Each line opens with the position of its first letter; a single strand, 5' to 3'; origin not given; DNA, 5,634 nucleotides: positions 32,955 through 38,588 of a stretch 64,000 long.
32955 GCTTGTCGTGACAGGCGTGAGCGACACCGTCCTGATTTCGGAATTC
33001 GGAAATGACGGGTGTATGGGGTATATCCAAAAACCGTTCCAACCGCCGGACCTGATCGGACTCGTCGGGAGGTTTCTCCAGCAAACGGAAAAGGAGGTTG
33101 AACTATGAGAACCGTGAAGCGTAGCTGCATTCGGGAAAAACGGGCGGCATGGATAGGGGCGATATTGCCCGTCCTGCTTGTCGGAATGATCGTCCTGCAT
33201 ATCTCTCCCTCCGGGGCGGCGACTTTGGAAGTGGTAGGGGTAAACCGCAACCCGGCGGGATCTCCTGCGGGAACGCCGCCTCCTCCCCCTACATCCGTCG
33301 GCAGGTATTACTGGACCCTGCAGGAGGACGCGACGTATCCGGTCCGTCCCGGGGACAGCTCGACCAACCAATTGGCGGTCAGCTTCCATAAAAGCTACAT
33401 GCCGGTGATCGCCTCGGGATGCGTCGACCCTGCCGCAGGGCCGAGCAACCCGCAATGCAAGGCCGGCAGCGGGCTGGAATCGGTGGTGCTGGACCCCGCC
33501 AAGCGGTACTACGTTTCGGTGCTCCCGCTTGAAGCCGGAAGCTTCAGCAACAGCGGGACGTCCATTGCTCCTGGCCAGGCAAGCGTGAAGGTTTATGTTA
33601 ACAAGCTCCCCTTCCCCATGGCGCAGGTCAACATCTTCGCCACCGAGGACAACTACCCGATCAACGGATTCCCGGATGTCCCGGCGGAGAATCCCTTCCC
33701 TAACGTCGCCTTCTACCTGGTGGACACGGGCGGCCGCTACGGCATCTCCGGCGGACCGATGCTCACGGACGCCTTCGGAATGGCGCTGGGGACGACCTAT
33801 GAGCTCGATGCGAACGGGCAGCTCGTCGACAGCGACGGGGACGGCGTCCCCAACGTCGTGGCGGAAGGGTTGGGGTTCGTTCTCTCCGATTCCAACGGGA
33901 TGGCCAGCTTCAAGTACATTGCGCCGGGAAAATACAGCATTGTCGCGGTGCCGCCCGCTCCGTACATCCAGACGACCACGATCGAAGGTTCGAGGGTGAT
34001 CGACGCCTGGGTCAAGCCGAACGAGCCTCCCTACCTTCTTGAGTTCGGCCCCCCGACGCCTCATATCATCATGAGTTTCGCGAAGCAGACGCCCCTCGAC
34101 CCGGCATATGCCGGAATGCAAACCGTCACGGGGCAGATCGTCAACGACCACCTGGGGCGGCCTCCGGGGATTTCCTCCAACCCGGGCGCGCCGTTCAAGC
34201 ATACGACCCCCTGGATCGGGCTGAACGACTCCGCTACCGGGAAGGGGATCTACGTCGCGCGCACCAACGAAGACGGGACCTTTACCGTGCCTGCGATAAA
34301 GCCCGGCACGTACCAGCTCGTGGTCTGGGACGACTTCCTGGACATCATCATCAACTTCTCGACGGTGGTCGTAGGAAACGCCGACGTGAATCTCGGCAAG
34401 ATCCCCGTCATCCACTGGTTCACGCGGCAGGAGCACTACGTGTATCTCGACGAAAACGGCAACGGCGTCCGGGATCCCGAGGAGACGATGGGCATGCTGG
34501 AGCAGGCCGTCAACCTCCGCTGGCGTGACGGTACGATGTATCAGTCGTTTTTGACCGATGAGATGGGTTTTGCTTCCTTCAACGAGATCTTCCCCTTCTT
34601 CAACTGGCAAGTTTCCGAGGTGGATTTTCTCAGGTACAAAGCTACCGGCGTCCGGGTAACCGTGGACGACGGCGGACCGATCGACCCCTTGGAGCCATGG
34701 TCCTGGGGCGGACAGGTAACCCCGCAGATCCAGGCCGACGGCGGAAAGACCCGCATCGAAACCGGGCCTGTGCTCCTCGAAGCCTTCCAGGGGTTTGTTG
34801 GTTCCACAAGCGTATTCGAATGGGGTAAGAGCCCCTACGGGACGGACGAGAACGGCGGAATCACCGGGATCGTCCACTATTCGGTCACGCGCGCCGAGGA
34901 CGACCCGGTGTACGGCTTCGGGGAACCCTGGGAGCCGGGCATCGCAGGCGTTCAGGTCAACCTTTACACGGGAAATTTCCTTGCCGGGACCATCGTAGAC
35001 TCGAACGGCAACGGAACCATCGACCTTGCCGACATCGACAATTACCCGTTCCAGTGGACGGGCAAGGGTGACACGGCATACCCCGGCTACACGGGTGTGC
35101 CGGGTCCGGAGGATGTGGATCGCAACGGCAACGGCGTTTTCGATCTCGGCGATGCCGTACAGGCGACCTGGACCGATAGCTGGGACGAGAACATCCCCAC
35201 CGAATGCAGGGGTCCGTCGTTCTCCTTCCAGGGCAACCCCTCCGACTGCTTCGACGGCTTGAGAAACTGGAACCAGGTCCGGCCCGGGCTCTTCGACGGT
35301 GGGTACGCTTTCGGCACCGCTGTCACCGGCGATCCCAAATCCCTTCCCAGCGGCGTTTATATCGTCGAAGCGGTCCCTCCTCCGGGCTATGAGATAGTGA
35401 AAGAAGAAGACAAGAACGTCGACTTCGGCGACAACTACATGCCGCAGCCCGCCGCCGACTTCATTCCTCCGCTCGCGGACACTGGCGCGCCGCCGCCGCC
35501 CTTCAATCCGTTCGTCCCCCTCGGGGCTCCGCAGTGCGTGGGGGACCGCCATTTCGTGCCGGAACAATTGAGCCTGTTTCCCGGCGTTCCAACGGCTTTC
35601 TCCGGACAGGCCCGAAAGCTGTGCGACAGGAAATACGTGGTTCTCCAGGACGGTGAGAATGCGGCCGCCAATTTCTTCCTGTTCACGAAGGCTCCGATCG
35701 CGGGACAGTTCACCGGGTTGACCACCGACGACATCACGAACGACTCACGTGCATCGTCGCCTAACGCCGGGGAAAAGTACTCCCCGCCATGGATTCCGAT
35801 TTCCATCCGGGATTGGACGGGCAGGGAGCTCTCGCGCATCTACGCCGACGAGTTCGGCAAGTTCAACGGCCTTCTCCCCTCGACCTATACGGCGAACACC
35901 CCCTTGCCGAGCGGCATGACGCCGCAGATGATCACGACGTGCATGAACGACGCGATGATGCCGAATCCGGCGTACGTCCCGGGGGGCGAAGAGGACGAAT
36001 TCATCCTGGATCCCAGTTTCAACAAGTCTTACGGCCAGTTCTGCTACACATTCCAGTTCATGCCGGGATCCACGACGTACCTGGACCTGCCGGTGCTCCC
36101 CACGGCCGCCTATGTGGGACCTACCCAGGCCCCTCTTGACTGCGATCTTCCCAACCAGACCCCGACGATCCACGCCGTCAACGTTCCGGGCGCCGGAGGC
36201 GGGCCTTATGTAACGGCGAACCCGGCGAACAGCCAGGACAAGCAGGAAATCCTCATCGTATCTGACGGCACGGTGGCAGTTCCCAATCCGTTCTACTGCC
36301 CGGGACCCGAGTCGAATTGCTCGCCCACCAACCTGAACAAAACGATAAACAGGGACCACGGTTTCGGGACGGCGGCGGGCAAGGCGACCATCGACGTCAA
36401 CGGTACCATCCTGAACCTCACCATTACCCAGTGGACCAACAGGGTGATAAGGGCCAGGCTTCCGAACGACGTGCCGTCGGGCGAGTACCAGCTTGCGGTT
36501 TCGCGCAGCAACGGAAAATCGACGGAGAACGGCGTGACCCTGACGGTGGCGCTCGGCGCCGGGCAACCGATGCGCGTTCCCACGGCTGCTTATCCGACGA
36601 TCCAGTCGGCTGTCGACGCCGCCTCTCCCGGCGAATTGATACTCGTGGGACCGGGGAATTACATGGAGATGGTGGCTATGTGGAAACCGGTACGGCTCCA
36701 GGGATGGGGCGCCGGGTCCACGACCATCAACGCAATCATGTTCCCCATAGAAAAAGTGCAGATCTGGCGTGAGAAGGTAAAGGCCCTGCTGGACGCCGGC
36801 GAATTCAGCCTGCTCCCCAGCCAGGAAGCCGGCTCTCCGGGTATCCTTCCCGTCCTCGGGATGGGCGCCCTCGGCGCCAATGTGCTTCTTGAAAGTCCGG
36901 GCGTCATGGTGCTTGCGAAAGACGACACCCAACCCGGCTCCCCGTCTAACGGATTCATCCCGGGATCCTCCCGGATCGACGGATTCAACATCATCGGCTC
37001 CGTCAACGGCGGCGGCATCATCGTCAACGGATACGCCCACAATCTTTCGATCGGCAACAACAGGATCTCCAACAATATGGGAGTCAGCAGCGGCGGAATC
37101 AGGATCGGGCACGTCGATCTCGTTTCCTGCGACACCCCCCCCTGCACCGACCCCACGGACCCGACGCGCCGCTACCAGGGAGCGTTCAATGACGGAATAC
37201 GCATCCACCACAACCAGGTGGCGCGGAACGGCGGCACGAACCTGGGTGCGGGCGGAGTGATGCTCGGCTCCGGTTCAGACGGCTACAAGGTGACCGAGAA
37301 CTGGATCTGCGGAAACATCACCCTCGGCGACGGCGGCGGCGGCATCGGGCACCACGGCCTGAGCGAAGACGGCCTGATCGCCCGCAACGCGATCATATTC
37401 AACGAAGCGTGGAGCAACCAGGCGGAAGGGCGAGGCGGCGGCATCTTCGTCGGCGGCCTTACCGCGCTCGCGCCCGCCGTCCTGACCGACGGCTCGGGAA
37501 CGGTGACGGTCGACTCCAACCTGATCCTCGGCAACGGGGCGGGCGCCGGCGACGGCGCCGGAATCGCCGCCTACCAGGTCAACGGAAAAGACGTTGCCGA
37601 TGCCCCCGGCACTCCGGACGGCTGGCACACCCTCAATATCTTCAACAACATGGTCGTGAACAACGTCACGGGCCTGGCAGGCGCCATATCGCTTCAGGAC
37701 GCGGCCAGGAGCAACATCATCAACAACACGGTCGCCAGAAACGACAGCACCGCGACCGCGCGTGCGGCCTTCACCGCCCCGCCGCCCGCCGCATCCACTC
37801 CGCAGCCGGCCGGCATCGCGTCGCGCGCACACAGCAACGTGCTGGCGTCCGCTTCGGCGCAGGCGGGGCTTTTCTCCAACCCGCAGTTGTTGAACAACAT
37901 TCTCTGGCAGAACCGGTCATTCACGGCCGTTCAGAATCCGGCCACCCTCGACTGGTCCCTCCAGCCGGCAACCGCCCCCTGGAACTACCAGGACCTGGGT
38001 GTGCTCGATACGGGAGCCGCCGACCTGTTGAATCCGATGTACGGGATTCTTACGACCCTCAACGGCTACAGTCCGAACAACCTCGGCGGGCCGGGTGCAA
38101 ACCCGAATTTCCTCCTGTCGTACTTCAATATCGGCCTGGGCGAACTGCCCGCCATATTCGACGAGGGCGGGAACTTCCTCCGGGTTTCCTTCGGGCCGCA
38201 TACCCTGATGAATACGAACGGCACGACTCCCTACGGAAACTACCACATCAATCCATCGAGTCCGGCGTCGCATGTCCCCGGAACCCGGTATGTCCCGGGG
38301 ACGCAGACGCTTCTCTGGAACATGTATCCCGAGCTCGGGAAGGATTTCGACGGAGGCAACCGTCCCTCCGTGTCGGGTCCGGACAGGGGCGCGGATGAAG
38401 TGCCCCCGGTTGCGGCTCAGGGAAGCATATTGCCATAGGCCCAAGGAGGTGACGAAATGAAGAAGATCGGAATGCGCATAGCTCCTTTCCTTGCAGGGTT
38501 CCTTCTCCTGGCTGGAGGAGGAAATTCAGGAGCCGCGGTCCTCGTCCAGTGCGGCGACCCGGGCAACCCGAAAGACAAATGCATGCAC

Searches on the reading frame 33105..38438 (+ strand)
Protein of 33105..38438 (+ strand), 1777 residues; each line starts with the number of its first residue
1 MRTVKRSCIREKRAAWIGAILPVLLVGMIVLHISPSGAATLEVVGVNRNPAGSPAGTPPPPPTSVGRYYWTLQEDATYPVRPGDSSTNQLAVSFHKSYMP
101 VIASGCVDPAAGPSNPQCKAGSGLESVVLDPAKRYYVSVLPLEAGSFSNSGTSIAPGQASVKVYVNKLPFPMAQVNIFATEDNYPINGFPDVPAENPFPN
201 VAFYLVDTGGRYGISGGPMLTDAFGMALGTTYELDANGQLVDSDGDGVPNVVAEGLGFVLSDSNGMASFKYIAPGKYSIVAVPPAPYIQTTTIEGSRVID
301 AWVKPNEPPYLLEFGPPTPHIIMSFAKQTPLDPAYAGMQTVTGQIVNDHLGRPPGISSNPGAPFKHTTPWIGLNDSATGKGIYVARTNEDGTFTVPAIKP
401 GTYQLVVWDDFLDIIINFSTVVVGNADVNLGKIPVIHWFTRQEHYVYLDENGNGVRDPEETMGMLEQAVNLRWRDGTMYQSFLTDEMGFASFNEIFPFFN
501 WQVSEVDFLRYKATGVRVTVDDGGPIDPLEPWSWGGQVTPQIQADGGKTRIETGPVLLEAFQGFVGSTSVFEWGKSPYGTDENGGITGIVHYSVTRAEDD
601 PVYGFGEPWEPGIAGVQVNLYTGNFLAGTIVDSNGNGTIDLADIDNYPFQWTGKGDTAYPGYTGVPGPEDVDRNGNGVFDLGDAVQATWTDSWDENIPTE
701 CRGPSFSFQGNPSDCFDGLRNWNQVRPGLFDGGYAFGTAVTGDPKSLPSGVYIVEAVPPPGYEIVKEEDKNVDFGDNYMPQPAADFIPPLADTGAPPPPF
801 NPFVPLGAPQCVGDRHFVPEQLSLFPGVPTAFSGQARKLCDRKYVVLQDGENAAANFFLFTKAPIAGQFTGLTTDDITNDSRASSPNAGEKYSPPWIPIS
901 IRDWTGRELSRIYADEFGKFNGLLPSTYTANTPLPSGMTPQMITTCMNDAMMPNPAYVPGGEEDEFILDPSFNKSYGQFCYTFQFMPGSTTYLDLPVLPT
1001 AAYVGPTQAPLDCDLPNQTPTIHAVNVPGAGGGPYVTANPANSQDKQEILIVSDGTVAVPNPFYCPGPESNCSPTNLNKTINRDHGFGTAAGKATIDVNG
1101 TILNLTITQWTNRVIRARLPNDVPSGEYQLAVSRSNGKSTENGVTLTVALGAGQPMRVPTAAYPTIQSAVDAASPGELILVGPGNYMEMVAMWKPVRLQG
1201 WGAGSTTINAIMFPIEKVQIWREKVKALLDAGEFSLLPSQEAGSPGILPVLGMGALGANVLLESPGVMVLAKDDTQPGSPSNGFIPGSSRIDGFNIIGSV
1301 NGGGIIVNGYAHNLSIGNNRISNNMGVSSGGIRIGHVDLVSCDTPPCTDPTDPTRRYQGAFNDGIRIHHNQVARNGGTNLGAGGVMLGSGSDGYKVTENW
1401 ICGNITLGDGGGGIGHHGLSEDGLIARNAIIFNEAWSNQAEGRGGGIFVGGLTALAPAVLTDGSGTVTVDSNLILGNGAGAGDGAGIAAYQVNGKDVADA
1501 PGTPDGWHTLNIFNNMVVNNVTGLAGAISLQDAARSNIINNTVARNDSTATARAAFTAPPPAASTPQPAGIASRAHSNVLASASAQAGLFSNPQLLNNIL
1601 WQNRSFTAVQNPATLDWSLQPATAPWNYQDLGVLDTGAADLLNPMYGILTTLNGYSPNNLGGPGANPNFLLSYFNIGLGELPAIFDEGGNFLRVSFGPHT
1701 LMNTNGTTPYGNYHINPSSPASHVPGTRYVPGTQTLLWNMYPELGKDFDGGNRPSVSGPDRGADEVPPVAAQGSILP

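Call 3: search_protein_families(library=pfam, proteins=[window:33105-38438:+], max_evalue=0.01)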
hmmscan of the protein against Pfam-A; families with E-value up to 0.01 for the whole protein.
window:33105-38438:+ (1777 aa): 5 families
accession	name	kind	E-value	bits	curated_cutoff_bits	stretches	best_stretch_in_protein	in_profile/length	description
PF17210.9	SdrD_B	-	1.9e-14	54.2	29.7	1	445-497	6-57/112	SdrD B-like domain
PF13620.12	CarboxypepD_reg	-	1.6e-09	38.4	32.3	1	381-408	28-55/82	Carboxypeptidase regulatory-like domain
PF14686.12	fn3_3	-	1.1e-07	31.9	24.4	1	383-410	27-54/75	Polysaccharide lyase family 4, domain II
PF17802.7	SpaA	-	3e-06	27.7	23.1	0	381-405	32-56/91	Prealbumin-like fold domain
PF24025.1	Ig_DR_A0283-like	-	0.003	18.3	27.1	0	381-407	36-62/102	DR_A0283-like, Ig-like domain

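Call 4: search_protein_families(library=ncbifam, proteins=[window:33105-38438:+], max_evalue=0.01)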
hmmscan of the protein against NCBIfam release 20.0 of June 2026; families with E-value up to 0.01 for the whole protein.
window:33105-38438:+ (1777 aa): 1 family
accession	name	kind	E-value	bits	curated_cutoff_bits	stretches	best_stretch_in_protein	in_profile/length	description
TIGR04247.1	NosD_copper_fam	subfamily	0.001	17.7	300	0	1166-1209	1-42/377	nitrous oxide reductase family maturation protein NosD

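Call 65: search_solved_structures(query=window:33105-38435:+, max_evalue=0.1)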
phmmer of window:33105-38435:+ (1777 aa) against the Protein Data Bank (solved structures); distinct sequences matched with E-value up to 0.1: 5.
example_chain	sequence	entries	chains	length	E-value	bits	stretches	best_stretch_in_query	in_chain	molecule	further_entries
7n0k_B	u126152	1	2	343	0.043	14.3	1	468-536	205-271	Ion channel TACAN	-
7f6v_A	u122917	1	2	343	0.047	14.2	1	468-536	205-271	Ion channel TACAN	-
7n7p_A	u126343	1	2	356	0.048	14.2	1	468-536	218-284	Ion channel TACAN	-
7n0l_A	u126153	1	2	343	0.049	14.1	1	468-536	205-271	Ion channel TACAN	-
7f3t_A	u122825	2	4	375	0.055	14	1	468-536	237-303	Transmembrane protein 120A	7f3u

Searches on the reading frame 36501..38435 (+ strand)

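Call 66: search_protein_families(library=ncbifam, proteins=[window:36501-38435:+], max_evalue=0.01)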
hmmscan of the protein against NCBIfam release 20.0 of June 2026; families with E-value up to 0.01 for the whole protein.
window:36501-38435:+ (645 aa): 1 family
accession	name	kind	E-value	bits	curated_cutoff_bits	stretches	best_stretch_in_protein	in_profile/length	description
TIGR04247.1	NosD_copper_fam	subfamily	2.8e-05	22.9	300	0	34-77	1-42/377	nitrous oxide reductase family maturation protein NosD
